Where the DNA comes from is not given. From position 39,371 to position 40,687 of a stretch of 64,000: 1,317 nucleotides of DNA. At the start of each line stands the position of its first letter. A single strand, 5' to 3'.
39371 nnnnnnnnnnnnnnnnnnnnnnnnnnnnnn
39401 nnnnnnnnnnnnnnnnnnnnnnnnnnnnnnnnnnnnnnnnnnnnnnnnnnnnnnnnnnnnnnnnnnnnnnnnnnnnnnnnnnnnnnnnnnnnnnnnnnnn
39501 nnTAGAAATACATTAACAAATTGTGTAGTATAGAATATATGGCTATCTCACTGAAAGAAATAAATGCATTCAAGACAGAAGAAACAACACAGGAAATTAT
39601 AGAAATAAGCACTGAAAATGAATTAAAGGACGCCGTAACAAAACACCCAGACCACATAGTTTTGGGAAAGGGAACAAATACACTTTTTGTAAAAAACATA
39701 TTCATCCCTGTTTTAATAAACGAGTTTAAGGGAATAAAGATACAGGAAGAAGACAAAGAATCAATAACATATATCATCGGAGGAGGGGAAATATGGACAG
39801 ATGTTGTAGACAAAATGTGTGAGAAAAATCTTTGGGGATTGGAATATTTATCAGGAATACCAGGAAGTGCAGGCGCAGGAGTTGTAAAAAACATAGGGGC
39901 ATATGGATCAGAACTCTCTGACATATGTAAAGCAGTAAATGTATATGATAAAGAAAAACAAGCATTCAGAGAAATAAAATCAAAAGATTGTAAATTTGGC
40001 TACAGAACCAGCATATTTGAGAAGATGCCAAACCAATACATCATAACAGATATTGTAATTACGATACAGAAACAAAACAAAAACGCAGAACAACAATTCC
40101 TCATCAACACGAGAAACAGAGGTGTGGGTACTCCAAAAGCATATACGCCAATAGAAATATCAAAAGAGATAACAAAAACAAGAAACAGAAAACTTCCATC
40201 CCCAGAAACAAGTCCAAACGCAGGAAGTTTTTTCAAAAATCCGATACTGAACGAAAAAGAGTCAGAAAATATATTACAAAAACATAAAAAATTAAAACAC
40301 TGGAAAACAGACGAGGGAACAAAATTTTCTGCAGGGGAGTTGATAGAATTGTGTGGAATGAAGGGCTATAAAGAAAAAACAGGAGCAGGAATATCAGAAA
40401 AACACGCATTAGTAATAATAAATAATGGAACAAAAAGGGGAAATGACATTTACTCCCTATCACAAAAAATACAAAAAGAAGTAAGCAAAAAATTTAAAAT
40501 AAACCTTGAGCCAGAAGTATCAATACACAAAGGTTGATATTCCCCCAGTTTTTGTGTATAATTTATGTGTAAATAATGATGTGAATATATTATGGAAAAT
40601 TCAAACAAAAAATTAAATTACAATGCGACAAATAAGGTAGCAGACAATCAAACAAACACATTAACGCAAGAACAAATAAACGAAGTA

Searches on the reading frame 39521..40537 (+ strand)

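Call 38: search_protein_families(library=pfam, proteins=[window:39521-40537:+], max_evalue=0.001)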
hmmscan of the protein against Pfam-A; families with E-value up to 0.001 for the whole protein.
window:39521-40537:+ (338 aa): 2 families
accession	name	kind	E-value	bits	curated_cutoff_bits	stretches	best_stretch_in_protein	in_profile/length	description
PF02873.21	MurB_C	-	2.9e-27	95.2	27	1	212-335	1-98/99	UDP-N-acetylenolpyruvoylglucosamine reductase, C-terminal domain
PF01565.28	FAD_binding_4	-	6e-10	39.4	26.4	1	31-145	9-132/139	FAD binding domain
